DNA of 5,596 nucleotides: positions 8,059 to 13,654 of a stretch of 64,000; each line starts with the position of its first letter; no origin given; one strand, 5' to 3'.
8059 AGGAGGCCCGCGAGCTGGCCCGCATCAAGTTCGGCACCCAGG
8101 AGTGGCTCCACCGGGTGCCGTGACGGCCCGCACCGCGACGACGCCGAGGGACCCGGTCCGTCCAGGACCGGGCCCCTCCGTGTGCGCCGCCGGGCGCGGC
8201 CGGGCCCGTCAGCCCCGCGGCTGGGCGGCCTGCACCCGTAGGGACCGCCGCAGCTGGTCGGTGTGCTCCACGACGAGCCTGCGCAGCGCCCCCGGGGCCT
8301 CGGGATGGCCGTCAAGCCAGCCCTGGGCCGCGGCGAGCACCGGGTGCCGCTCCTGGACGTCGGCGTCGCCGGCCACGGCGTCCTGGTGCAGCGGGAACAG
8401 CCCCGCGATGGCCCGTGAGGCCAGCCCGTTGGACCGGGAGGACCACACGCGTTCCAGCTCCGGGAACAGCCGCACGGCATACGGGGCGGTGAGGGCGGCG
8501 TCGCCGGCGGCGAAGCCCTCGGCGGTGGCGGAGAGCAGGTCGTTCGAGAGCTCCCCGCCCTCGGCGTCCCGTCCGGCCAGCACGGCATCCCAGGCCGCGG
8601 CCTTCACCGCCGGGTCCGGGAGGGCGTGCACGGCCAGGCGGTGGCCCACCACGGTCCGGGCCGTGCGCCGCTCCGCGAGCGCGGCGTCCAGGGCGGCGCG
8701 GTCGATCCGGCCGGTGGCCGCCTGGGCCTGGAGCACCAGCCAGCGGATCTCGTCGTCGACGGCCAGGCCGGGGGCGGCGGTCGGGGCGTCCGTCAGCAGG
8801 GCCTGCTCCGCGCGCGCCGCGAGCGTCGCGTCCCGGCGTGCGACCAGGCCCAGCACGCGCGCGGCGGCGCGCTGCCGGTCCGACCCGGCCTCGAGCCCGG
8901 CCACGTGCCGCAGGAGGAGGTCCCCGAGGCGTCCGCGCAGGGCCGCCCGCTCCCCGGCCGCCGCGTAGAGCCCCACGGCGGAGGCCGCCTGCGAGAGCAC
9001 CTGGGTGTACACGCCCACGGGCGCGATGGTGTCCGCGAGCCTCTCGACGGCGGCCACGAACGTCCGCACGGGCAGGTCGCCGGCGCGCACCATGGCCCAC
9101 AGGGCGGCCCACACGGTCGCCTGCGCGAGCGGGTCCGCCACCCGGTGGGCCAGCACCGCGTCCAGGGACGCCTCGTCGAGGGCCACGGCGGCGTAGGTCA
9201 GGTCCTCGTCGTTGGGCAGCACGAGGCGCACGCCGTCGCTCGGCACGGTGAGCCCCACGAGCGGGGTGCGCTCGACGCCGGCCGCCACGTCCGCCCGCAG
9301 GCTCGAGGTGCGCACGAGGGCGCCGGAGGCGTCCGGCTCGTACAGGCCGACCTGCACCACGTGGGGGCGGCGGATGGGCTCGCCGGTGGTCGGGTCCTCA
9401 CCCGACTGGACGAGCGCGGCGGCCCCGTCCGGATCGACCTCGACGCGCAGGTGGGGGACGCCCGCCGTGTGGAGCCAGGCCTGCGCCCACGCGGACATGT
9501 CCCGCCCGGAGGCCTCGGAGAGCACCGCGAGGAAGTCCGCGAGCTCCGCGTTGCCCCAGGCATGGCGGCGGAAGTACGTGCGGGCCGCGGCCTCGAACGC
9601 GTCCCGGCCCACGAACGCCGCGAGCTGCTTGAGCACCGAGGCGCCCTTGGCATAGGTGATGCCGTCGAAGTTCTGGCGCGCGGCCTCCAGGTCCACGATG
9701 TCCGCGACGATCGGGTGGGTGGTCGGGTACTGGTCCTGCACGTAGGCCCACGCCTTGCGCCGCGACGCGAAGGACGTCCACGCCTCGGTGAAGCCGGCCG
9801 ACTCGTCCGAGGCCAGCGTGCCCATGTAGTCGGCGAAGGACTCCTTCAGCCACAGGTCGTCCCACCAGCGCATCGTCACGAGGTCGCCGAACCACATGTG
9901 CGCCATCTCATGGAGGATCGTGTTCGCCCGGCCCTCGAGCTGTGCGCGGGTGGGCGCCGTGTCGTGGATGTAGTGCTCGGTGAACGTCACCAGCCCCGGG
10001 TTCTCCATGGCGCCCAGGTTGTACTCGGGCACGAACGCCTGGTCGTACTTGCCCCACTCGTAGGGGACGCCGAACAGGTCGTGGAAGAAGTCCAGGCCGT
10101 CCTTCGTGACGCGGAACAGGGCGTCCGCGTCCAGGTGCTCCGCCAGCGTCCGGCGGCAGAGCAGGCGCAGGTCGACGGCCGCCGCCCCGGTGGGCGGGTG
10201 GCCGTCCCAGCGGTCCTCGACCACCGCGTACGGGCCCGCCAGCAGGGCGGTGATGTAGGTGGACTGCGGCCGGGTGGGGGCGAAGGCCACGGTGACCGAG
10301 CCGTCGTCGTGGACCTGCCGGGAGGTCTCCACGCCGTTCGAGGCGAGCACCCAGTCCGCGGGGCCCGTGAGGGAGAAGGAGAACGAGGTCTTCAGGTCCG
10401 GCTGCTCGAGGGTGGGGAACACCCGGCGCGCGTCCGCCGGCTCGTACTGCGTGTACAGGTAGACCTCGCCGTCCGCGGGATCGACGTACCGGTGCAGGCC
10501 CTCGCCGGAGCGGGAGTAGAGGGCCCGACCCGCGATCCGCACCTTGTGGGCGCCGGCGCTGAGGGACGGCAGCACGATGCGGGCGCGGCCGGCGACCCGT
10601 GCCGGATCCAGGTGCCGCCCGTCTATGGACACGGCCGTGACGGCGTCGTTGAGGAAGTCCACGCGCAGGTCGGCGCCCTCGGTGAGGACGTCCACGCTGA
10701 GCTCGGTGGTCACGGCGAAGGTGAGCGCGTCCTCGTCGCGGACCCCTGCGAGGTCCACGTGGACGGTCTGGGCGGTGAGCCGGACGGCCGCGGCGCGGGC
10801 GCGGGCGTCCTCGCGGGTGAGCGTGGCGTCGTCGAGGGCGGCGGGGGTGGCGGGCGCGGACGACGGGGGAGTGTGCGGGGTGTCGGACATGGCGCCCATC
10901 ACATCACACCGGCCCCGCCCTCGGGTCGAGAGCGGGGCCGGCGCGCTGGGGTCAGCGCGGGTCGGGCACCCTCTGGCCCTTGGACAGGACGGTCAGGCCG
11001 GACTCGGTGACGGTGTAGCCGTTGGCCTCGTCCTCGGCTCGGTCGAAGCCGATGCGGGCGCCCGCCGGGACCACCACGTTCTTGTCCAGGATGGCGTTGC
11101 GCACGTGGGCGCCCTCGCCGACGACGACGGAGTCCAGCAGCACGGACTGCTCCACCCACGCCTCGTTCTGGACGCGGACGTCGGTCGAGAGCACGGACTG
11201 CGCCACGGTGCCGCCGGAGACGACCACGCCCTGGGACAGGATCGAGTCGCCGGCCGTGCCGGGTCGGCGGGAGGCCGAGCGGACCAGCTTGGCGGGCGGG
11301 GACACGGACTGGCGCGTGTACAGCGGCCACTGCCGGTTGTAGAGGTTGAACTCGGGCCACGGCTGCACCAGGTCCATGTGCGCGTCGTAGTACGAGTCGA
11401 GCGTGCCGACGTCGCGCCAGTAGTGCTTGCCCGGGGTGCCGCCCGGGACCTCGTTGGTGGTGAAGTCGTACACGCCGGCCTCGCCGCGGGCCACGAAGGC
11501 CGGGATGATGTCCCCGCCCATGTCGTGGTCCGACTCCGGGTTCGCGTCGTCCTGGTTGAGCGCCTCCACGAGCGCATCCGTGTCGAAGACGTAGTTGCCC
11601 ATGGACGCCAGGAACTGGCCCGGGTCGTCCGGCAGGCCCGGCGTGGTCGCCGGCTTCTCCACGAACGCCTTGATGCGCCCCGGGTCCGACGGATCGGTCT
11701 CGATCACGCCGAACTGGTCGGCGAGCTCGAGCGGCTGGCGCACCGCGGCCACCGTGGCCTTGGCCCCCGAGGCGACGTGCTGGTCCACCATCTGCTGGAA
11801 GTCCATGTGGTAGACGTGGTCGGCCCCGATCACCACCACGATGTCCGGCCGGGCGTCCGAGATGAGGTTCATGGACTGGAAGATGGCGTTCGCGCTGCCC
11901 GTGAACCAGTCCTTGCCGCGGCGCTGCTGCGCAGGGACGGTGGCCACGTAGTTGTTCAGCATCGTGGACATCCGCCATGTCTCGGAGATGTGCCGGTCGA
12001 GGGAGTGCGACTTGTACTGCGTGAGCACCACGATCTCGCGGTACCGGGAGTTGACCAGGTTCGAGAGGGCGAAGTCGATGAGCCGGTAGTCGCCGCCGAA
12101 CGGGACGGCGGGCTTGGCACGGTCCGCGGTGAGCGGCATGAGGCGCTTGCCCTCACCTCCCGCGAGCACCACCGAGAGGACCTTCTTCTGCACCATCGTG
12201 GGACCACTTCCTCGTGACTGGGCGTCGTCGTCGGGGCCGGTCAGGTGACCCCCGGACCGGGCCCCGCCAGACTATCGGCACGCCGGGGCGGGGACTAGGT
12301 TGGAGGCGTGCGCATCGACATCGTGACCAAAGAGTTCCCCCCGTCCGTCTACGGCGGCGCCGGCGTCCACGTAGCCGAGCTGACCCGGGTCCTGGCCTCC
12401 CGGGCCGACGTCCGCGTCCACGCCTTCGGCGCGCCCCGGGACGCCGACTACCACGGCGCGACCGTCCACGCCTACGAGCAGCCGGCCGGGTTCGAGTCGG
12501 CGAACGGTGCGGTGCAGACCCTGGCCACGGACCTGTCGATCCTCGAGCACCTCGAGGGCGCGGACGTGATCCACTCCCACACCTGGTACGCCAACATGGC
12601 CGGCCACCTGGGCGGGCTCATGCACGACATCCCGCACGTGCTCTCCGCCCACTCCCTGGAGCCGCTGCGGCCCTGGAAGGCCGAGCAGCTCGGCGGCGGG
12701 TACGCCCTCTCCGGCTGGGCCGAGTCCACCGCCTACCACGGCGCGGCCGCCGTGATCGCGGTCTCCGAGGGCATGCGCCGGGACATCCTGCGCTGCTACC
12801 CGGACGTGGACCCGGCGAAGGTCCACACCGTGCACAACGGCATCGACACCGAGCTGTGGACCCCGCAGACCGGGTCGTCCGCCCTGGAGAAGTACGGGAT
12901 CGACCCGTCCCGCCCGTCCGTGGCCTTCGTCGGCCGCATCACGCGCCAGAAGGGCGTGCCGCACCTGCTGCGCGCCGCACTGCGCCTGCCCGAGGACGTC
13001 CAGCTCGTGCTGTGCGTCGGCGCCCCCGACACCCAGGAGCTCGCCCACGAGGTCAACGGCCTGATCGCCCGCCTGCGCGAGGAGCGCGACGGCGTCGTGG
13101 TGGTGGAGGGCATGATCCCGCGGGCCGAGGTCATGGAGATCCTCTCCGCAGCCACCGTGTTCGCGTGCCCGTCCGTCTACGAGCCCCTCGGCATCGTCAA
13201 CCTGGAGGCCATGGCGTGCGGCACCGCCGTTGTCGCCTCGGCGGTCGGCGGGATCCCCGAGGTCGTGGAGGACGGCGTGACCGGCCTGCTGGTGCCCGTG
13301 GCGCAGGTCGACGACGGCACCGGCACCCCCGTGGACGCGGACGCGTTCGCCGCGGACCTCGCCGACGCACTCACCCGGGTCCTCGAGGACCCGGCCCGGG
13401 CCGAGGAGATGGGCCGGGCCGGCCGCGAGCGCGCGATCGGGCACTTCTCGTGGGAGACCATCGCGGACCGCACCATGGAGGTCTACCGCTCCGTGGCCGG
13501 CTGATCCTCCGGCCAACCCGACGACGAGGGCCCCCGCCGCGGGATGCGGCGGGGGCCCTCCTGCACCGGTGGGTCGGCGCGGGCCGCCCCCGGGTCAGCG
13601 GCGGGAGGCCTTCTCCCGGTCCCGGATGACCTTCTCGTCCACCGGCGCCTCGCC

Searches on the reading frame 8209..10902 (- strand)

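Call 24: search_protein_families(library=ncbifam, proteins=[window:8209-10902:-], max_evalue=1e-10)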
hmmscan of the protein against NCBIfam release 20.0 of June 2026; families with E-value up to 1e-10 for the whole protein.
window:8209-10902:- (897 aa): 3 families
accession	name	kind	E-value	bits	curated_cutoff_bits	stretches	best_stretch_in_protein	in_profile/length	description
TIGR02412.1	pepN_strep_liv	equivalog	1.4e-247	824.1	591.2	1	28-892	2-831/832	aminopeptidase N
TIGR02414.1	pepN_proteo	equivalog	9.2e-36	123.3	718.2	1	149-525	110-488/868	aminopeptidase N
TIGR02411.1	leuko_A4_hydro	equivalog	2.9e-23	82.5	761.7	1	147-490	124-452/600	leukotriene-A(4) hydrolase/aminopeptidase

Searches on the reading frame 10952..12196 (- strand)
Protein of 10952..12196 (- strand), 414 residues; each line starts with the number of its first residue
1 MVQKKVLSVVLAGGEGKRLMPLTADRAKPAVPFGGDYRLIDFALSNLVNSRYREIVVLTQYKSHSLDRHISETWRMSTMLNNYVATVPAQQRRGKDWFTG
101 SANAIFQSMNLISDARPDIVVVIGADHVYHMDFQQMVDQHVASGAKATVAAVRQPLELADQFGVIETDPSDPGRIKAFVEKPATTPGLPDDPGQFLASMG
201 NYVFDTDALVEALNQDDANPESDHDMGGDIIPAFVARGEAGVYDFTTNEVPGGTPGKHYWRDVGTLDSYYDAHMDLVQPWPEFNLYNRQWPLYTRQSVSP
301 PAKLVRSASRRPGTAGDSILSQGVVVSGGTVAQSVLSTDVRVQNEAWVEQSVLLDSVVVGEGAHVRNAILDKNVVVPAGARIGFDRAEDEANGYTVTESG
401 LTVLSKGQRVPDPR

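Call 24: search_protein_families(library=ncbifam, proteins=[window:10952-12196:-], max_evalue=1e-10)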
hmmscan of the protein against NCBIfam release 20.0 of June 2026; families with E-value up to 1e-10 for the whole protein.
window:10952-12196:- (414 aa): 10 families
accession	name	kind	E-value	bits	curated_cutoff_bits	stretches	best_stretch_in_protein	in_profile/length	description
NF002023.0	PRK00844.1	subfamily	5.9e-195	647.8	458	1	2-410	3-408/408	glucose-1-phosphate adenylyltransferase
NF001947.0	PRK00725.1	subfamily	2.2e-147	491.3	470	1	3-406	14-416/426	glucose-1-phosphate adenylyltransferase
TIGR02091.1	glgC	equivalog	5.3e-136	453.4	424.9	1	6-383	1-363/364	glucose-1-phosphate adenylyltransferase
NF003670.0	PRK05293.1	equivalog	7.2e-98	328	470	1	3-394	2-366/382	glucose-1-phosphate adenylyltransferase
NF002772.0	PRK02862.1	equivalog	1.5e-88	297.4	537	1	4-412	2-425/429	glucose-1-phosphate adenylyltransferase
TIGR02092.1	glgD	equivalog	3.9e-45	154.5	236.6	1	5-380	2-352/370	glucose-1-phosphate adenylyltransferase subunit GlgD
NF052502.1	man1P_GTase_Rv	exception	5.5e-28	97.8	440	1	8-379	3-327/352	mannose-1-phosphate guanylyltransferase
TIGR03992.1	Arch_glmU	subfamily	1.1e-19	70.7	292.1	1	8-383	3-334/393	bifunctional sugar-1-phosphate nucleotidylyltransferase/acetyltransferase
NF041313.1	UDPGP_AglF_Halo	equivalog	2.6e-16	59.8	400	1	8-215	3-184/234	UTP--glucose-1-phosphate uridylyltransferase AglF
TIGR01208.1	rmlA_long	equivalog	6.1e-16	58.2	320.25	1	8-380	2-335/353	glucose-1-phosphate thymidylyltransferase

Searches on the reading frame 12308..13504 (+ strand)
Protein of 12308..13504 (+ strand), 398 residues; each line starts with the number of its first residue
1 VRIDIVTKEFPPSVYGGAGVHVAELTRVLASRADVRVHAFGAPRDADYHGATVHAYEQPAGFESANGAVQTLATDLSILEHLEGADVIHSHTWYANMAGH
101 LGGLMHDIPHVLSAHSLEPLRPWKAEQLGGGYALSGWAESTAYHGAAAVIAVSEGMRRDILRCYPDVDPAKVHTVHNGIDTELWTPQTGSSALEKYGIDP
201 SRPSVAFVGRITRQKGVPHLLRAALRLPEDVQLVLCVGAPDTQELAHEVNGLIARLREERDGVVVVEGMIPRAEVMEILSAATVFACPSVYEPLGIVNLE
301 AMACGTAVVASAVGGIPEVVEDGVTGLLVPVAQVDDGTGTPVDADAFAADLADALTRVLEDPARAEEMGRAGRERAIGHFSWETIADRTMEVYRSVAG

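Call 24: search_protein_families(library=ncbifam, proteins=[window:12308-13504:+], max_evalue=1e-10)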
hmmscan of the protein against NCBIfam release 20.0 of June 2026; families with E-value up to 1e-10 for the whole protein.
window:12308-13504:+ (398 aa): 24 families
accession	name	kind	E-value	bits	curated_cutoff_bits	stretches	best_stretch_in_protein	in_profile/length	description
TIGR02149.1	glgA_Coryne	subfamily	2.6e-169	563.4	302.4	1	1-396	1-390/391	glycogen synthase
TIGR03449.1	mycothiol_MshA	equivalog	2.5e-41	142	462.5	1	85-396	103-403/406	D-inositol-3-phosphate glycosyltransferase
NF041876.1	EPS_EpsE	equivalog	4.1e-28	98.7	400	1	138-387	154-387/389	exopolysaccharide biosynthesis GT4 family glycosyltransferase EpsE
TIGR03088.1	stp2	hypoth_equivalog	7.3e-28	97.7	409.05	1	150-395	141-372/374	TIGR03088 family PEP-CTERM/XrtA system glycosyltransferase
TIGR02095.1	glgA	subfamily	7.8e-26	90.8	328.45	1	198-395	288-476/477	glycogen/starch synthase, ADP-glucose type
TIGR03999.1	thiol_BshA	equivalog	8.7e-26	90.7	273.7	1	147-396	146-373/375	N-acetyl-alpha-D-glucosaminyl L-malate synthase BshA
TIGR04047.1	MSMEG_0565_glyc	hypoth_equivalog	6.2e-22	78.2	259.85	1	139-394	132-372/373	MSMEG_0565 family glycosyltransferase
NF053787.1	GlcN_PG_synth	equivalog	1.3e-21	76.9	480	1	143-397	141-360/361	N-acetylglucosaminyl phosphatidylglycerol synthase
TIGR04063.1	stp3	hypoth_equivalog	2e-21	76.4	442.05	1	125-396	137-395/397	TIGR04063 family PEP-CTERM/XrtA system glycosyltransferase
NF038295.1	EPS_HpsP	equivalog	2.1e-20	73.1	550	1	174-396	180-387/388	hormogonium polysaccharide biosynthesis glycosyltransferase HpsP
TIGR04157.1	glyco_rSAM_CFB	subfamily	7.9e-20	71.2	400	1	139-393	163-406/406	TIGR04157 family glycosyltransferase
NF001899.0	PRK00654.1-2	equivalog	5.1e-18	64.7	459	1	199-396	288-475/478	glycogen synthase GlgA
NF041879.1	EPS_EpsH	equivalog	7.9e-18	64.4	800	1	132-398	177-418/431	exopolysaccharide biosynthesis glycosyltransferase EpsH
NF047684.1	TeichurnBiosyTuaC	equivalog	7.9e-17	61.2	550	1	142-323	161-331/391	teichuronic acid biosynthesis protein TuaC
NF012028.0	PRK15484.1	subfamily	7.6e-16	58.2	618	1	169-392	160-374/380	lipopolysaccharide N-acetylglucosaminyltransferase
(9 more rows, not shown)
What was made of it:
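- Tried and rejected: The true GlgM-type gene is separate, at 12308-13504 (call 24).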
